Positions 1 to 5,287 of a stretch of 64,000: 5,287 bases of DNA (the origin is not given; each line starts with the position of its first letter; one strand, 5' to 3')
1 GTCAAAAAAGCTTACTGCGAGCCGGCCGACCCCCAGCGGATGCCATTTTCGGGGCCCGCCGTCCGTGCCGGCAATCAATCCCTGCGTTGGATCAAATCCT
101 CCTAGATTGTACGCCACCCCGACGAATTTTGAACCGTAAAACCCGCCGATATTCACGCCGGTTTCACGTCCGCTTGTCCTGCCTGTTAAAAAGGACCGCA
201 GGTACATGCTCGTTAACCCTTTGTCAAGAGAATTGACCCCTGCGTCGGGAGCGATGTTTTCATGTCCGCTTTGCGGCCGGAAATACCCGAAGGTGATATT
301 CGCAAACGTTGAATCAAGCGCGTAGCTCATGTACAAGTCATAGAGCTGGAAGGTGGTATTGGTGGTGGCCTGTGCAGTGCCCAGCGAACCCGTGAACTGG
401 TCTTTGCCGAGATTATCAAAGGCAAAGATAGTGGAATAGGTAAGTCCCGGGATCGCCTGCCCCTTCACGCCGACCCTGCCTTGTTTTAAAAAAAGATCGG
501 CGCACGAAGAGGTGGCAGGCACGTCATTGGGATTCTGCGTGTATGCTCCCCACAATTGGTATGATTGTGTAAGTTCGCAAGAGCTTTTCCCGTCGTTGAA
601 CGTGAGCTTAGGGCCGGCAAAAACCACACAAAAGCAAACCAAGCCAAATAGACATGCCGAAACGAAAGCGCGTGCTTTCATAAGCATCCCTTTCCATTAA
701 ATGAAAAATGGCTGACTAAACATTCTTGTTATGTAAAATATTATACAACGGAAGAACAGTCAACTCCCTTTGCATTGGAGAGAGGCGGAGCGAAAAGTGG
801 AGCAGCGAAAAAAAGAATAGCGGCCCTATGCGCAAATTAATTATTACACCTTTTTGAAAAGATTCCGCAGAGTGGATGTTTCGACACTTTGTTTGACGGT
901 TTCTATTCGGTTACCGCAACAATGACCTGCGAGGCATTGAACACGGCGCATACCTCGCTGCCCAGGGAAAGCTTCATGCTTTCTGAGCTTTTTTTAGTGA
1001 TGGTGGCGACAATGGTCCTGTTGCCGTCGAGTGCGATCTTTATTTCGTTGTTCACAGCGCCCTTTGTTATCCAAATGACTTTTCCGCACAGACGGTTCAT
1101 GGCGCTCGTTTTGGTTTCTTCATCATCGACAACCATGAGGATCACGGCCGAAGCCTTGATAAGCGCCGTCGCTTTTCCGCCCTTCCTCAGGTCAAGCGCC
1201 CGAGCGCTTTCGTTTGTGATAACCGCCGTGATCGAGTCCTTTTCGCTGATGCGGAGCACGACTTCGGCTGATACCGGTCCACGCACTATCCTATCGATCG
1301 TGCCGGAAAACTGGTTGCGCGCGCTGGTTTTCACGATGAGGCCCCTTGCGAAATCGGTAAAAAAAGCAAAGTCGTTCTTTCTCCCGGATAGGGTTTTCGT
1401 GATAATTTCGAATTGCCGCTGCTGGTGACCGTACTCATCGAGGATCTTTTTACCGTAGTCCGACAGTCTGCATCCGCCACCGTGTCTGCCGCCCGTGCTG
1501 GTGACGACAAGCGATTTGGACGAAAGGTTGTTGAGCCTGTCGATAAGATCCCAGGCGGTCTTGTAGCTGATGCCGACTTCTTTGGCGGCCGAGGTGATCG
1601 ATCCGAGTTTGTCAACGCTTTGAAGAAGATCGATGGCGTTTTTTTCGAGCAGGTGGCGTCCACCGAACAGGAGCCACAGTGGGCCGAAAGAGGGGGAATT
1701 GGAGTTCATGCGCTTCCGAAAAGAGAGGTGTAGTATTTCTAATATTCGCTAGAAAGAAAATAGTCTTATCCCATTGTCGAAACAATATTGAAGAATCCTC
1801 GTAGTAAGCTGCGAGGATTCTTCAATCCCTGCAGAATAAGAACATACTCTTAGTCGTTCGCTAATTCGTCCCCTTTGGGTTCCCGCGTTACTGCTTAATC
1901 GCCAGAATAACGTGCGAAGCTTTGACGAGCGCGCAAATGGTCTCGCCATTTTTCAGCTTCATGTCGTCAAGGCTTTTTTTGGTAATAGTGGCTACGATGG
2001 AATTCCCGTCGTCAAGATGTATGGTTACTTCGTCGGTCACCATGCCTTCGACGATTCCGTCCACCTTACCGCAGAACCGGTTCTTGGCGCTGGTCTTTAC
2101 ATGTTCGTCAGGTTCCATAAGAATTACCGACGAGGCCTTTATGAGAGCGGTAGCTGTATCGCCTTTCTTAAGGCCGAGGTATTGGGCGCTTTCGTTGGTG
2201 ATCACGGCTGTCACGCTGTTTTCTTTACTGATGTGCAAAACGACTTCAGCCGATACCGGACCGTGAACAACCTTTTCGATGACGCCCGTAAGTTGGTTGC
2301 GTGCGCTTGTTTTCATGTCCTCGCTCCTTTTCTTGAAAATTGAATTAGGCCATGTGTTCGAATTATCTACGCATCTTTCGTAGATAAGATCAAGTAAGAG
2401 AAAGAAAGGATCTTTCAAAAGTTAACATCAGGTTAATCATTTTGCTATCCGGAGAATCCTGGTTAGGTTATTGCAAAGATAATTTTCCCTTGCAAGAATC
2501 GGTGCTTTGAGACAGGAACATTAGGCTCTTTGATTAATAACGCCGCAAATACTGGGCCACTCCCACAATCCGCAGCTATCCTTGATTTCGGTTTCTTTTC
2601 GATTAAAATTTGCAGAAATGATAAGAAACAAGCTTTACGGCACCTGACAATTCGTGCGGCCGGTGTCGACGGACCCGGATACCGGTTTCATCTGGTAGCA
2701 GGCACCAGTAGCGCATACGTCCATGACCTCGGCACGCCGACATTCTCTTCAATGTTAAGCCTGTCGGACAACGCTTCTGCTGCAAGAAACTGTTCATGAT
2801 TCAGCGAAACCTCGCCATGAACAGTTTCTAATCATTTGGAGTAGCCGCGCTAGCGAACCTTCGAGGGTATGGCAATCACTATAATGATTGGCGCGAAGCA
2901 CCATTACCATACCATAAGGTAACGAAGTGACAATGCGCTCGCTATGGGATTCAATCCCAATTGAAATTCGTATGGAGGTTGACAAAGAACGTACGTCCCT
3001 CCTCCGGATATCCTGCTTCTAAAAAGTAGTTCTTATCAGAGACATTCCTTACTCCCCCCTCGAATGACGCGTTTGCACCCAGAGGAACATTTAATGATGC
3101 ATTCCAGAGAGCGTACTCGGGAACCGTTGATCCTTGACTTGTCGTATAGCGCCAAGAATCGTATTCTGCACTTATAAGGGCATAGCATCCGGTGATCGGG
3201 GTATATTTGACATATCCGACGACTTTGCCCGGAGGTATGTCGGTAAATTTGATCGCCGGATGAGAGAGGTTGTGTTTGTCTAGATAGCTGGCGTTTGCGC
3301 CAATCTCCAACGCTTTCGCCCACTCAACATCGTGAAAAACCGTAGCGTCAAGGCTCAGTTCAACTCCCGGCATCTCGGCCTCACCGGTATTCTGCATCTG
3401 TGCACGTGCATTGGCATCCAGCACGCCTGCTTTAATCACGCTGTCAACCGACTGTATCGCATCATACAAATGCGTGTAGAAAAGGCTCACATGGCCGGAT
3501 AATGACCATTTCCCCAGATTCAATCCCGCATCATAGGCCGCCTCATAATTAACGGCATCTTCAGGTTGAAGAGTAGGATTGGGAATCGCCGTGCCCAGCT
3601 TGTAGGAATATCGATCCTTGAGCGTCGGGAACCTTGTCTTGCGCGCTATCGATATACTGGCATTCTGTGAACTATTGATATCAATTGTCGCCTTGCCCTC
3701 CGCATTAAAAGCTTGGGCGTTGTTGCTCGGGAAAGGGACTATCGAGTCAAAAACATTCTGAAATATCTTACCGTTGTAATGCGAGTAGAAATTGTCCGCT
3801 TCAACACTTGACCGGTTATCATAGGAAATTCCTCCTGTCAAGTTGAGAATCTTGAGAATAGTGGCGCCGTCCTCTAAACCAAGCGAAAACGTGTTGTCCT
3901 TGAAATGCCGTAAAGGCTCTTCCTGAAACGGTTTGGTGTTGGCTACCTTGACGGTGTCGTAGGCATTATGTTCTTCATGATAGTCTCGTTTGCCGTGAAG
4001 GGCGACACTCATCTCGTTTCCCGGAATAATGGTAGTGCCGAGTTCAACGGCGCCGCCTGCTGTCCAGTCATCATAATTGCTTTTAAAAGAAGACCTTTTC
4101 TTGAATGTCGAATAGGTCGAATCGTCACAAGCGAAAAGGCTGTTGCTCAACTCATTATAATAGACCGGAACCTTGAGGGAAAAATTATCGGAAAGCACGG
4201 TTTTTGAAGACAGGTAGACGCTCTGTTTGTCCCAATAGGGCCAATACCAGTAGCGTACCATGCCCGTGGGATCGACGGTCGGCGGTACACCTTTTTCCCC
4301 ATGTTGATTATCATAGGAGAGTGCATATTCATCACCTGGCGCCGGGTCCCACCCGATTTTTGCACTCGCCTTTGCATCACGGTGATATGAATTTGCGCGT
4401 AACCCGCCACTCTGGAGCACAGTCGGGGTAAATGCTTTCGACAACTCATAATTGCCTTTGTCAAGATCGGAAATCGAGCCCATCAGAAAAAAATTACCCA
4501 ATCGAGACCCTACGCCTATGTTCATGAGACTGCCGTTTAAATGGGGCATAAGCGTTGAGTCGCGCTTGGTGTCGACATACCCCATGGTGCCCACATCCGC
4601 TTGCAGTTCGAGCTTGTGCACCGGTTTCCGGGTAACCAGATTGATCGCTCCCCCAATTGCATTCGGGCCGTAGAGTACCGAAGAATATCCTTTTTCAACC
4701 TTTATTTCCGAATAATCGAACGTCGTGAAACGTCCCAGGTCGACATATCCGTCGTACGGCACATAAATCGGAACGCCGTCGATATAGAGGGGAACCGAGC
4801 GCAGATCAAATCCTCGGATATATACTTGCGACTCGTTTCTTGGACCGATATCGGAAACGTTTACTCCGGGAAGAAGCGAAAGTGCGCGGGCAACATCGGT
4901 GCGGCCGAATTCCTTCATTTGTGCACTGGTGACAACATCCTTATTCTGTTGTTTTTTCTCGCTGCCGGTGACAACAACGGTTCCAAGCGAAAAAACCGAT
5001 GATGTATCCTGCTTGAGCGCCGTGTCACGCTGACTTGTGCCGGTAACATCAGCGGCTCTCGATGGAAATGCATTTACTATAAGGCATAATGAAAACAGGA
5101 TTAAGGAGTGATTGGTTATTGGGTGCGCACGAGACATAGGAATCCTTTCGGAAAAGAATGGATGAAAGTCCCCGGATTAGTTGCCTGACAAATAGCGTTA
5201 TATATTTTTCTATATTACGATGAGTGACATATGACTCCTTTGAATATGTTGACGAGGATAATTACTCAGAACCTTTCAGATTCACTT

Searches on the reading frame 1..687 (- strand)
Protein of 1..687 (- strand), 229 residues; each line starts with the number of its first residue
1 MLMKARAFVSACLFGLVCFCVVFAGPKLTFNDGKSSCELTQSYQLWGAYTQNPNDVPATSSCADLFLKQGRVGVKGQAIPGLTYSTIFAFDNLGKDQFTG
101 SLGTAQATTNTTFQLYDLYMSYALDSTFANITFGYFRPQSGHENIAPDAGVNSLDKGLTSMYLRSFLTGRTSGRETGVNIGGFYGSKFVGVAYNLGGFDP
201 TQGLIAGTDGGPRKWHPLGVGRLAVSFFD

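Call 19: search_protein_families(library=pfam, proteins=[window:1-687:-], max_evalue=0.01)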
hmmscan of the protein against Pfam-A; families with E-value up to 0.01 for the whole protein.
window:1-687:- (229 aa): 0 families

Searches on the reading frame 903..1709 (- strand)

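Call 19: search_protein_families(library=pfam, proteins=[window:903-1709:-], max_evalue=0.01)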
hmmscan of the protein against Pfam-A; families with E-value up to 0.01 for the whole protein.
window:903-1709:- (268 aa): 4 families
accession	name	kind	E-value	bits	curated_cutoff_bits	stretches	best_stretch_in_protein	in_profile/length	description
PF03459.23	TOBE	-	8.5e-30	103.2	22.3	2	128-191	1-64/64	TOBE domain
PF00126.33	HTH_1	-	2.7e-06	27.7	26.6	1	25-86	3-59/60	Bacterial regulatory helix-turn-helix protein, lysR family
PF13542.12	HTH_Tnp_ISL3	-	0.00086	19.2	27.4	1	32-59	24-50/51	Helix-turn-helix domain of transposase family ISL3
PF13551.12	HTH_29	-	0.0093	16.5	28.1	0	32-76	9-52/64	Winged helix-turn helix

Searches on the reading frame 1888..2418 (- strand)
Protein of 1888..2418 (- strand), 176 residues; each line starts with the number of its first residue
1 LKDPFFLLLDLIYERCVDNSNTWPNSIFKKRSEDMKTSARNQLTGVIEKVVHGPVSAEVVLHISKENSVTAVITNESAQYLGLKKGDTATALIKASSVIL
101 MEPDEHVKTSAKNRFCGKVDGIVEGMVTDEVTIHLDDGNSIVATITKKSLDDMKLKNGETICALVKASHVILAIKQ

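Call 19: search_protein_families(library=pfam, proteins=[window:1888-2418:-], max_evalue=0.01)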
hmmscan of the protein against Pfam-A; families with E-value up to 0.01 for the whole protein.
window:1888-2418:- (176 aa): 1 family
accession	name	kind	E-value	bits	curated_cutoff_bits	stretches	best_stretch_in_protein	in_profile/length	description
PF03459.23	TOBE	-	2.5e-34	117.7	22.3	2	37-100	1-64/64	TOBE domain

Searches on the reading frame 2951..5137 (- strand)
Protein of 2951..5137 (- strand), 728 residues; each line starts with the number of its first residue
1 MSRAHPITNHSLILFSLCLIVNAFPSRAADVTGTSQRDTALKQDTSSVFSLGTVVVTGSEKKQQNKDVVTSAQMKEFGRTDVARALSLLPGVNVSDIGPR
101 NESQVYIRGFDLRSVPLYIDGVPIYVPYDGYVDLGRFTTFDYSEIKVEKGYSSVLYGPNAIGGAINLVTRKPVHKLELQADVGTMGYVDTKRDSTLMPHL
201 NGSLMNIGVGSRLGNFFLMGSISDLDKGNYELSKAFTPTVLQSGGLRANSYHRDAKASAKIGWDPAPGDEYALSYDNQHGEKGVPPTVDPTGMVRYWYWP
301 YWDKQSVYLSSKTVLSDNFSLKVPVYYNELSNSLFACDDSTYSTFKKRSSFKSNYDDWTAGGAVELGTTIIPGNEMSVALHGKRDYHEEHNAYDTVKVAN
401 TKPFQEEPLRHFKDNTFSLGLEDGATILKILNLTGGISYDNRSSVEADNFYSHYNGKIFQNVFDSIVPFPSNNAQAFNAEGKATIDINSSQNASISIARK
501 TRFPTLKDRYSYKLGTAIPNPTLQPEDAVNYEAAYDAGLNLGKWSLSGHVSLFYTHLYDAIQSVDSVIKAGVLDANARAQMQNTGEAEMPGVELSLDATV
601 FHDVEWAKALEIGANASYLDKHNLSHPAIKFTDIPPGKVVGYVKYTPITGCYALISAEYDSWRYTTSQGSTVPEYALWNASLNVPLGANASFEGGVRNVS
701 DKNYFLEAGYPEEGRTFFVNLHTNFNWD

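Call 19: search_protein_families(library=pfam, proteins=[window:2951-5137:-], max_evalue=0.01)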
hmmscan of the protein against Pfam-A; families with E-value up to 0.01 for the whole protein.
window:2951-5137:- (728 aa): 2 families
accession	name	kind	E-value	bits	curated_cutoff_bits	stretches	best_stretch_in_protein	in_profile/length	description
PF07715.20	Plug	-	2.6e-23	83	23.9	1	63-164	6-107/107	TonB-dependent Receptor Plug Domain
PF00593.30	TonB_dep_Rec_b-barrel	-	4.1e-23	83.4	27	1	271-699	32-436/436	TonB dependent receptor-like, beta-barrel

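Call 52: search_protein_families(library=ncbifam, proteins=[window:2951-5137:-], max_evalue=0.001)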
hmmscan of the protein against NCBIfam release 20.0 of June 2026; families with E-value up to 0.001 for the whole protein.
window:2951-5137:- (728 aa): 28 families (the best 25 are shown)
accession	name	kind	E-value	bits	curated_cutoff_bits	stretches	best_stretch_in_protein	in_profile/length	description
TIGR01785.1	TonB-hemin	subfamily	6.6e-33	114.1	316.85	1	51-725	1-677/677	TonB-dependent heme/hemoglobin receptor family protein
TIGR01786.1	TonB-hemlactrns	subfamily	4.8e-31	107.8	323.75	1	55-725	14-719/719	TonB-dependent hemoglobin/transferrin/lactoferrin family receptor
TIGR01783.1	TonB-siderophor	subfamily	1.4e-26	93.4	223.5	2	64-234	4-162/649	TonB-dependent siderophore receptor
TIGR01779.1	TonB-B12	equivalog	1.6e-22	79.8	599.7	2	40-187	19-173/614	TonB-dependent vitamin B12 receptor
NF007926.1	PRK10641.1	equivalog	3e-21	75.6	836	2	66-189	48-173/617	TonB-dependent vitamin B12 receptor BtuB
NF010010.0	PRK13483.1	equivalog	4.7e-13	48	927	2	37-190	20-181/660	ligand-gated channel protein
TIGR01782.1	TonB-Xanth-Caul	subfamily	2.3e-12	46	310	1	66-203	27-169/868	TonB-dependent receptor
NF049944.1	TonB_dep_PUIUD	equivalog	7.4e-12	44.4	850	1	44-275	33-277/686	TonB-dependent receptor, PUIUD motif-type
NF050067.1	TonBEntbctnRecCfrA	equivalog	5.3e-11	41.5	1200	1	67-333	48-326/698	TonB-dependent ferric enterobactin receptor CfrA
NF007478.2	PRK10064.1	equivalog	7.6e-11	41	745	2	53-177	32-165/663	catecholate siderophore receptor CirA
NF010651.0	PRK14050.1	equivalog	8.3e-11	40.7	884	1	61-183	78-199/730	TonB-dependent siderophore receptor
NF049946.1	TonB_dep_CU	exception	1.2e-10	40.3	700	1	24-183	15-183/683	TonB-dependent receptor, CU motif-type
NF010048.1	PRK13524.1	subfamily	8.1e-10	37.8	493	1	20-178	11-184/744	FepA family TonB-dependent siderophore receptor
NF047944.1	FoxamRcptFoxA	equivalog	1.2e-09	37.1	1300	1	34-174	28-167/697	ferrioxamine B receptor FoxA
NF049947.1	TonB_dep_PCPU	exception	4.1e-09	35.2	800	1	36-595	21-553/685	TonB-dependent receptor, PCPU motif-type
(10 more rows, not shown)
